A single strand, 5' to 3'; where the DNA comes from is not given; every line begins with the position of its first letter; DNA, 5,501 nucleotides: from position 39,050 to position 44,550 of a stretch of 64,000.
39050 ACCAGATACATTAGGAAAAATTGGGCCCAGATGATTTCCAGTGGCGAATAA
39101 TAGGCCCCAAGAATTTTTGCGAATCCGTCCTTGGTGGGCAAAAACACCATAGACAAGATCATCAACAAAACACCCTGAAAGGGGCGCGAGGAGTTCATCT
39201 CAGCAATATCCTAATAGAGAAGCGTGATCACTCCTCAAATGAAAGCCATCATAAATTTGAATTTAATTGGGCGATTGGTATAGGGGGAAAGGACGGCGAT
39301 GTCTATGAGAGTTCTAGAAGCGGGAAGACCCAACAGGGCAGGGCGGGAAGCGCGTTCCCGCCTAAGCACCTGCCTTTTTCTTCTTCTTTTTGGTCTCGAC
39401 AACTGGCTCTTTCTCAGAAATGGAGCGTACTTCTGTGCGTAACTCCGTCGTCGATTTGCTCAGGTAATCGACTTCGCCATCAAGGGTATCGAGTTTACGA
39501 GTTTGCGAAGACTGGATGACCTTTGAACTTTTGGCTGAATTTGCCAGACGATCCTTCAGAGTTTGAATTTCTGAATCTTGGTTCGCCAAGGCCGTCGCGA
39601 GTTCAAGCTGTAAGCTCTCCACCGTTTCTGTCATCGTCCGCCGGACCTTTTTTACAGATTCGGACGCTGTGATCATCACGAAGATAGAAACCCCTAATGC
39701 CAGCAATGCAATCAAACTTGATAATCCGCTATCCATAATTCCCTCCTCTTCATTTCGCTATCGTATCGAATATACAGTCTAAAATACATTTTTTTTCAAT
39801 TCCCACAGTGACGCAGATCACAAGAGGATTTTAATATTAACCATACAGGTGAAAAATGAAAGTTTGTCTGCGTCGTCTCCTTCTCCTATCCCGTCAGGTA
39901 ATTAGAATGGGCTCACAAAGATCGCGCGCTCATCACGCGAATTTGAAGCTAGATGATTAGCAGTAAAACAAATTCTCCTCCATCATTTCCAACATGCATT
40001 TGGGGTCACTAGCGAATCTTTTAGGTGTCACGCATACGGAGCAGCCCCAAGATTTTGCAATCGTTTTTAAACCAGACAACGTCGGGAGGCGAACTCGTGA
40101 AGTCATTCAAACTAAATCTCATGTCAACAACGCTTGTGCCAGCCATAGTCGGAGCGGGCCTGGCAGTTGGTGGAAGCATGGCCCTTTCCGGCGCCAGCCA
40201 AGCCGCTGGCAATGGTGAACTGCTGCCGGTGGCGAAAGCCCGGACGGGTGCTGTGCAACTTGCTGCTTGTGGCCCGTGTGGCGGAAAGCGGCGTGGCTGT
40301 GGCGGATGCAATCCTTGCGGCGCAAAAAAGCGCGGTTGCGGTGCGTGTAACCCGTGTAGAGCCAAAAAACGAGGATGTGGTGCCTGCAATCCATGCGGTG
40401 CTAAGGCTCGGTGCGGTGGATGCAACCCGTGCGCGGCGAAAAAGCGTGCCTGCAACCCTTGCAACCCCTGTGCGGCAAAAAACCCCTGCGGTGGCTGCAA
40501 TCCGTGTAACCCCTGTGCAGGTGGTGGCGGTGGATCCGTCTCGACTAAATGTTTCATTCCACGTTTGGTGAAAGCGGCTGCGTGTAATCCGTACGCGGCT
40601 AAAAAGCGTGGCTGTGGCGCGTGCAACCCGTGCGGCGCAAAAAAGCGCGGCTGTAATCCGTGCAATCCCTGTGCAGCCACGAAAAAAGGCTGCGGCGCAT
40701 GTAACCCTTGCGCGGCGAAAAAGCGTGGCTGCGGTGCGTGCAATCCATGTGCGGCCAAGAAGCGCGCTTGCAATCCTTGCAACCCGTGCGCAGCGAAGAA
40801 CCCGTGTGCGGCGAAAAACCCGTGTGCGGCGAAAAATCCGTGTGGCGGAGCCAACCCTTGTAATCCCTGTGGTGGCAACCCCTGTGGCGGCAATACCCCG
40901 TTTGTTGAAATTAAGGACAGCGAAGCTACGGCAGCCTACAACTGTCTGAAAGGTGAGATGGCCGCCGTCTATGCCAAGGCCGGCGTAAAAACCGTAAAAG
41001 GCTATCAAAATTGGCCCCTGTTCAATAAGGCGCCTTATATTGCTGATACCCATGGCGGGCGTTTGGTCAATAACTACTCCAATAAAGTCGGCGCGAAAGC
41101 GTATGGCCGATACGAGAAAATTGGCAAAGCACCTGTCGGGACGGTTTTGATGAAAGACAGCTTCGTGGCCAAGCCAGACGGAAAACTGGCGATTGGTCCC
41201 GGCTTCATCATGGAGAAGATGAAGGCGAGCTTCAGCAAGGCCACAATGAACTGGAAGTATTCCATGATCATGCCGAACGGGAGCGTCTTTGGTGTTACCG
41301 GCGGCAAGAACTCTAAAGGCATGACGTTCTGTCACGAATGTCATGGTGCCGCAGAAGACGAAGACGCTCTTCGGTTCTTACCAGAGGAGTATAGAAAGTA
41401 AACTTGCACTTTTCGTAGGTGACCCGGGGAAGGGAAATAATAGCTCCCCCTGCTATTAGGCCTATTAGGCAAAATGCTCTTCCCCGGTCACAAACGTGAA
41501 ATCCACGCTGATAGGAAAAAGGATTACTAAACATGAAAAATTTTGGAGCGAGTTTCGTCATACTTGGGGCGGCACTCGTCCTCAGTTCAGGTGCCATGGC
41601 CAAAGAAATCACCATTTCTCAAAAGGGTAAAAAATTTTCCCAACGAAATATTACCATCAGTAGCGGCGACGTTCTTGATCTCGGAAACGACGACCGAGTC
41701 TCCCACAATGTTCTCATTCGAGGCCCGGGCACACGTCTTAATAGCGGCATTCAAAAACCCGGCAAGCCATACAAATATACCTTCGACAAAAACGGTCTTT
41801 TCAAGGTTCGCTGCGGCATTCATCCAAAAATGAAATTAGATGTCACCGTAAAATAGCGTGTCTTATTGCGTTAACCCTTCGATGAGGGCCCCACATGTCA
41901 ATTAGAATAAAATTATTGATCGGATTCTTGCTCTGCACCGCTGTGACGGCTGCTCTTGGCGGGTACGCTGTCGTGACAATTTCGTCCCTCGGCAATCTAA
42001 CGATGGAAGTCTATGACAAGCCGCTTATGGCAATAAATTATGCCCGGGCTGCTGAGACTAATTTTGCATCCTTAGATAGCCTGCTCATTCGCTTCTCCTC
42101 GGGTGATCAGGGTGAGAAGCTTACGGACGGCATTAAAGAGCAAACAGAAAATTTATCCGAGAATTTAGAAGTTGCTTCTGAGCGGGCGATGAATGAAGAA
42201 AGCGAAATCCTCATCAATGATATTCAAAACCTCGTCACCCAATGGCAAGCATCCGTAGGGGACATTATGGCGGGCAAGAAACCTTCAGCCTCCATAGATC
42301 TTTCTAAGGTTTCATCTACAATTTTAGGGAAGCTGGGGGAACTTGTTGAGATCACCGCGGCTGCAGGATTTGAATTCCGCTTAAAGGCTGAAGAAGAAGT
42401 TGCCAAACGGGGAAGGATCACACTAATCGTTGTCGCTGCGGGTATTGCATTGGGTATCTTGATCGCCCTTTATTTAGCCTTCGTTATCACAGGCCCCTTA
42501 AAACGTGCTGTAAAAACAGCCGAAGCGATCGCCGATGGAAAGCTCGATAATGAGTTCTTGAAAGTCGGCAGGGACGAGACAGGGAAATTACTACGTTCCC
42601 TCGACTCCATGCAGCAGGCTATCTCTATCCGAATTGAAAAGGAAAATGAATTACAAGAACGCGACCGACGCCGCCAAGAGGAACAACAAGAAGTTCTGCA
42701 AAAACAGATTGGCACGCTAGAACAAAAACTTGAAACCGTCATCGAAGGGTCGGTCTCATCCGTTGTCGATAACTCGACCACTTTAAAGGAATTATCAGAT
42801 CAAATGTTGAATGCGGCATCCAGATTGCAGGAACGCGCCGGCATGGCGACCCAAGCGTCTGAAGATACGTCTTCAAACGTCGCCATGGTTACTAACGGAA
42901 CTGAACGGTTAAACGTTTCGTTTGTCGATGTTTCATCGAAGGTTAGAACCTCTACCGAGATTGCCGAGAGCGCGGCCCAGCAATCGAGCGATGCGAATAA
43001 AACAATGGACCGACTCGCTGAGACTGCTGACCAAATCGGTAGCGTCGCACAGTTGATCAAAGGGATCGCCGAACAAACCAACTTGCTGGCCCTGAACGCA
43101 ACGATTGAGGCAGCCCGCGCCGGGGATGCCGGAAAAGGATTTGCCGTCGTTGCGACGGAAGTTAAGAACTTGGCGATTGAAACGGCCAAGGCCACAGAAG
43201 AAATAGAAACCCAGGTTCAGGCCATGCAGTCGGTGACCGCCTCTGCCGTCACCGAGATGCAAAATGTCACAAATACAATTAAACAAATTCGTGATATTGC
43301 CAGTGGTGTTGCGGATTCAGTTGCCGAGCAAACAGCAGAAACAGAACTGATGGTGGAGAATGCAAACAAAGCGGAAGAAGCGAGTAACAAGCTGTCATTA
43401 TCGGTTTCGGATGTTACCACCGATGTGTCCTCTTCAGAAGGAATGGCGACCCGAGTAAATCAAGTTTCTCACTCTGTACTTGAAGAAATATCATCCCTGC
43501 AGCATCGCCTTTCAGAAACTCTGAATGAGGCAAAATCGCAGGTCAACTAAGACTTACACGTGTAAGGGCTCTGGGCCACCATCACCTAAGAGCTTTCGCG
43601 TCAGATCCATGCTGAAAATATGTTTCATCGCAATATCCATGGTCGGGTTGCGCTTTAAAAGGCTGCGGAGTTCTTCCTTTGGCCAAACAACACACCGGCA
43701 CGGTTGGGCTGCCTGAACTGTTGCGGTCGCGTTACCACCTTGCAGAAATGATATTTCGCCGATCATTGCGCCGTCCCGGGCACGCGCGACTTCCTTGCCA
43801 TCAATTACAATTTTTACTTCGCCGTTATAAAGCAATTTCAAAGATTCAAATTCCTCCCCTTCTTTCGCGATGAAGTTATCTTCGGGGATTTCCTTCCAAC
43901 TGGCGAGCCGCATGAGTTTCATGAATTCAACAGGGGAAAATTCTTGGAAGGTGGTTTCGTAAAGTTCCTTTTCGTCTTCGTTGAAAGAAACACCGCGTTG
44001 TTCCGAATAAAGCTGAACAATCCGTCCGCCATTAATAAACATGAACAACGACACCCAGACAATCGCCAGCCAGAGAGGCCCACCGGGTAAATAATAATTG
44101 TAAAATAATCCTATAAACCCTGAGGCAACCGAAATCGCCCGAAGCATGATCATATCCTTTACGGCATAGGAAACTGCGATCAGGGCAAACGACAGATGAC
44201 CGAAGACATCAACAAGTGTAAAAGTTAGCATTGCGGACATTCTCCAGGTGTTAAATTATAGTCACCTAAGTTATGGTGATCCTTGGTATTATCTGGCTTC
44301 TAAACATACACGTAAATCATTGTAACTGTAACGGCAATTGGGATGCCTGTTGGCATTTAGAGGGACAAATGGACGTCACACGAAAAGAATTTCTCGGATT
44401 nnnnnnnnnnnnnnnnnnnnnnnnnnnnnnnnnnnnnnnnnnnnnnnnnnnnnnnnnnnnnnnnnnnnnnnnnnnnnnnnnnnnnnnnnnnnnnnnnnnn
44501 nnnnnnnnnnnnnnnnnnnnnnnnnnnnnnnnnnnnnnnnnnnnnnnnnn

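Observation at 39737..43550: Candidate three-gene sensory-redox module: repeat-P460 haem protein, amicyanin-like cupredoxin and MCP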

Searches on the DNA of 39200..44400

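Call 52: search_rna_families(source=window, start=39200, end=44400, threshold=evalue, max_evalue=1)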
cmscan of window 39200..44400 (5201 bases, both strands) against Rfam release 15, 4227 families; matches with E-value up to 1: 1.
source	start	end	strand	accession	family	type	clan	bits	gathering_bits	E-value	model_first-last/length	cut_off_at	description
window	43474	43505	+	RF01637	ceN47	Gene; snRNA; snoRNA; CD-box;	-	19.1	35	0.95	1-155/155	no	Nematode snoRNA ceN47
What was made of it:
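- Tried and rejected: Only a chance snoRNA match at E 0.95 (call 52).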
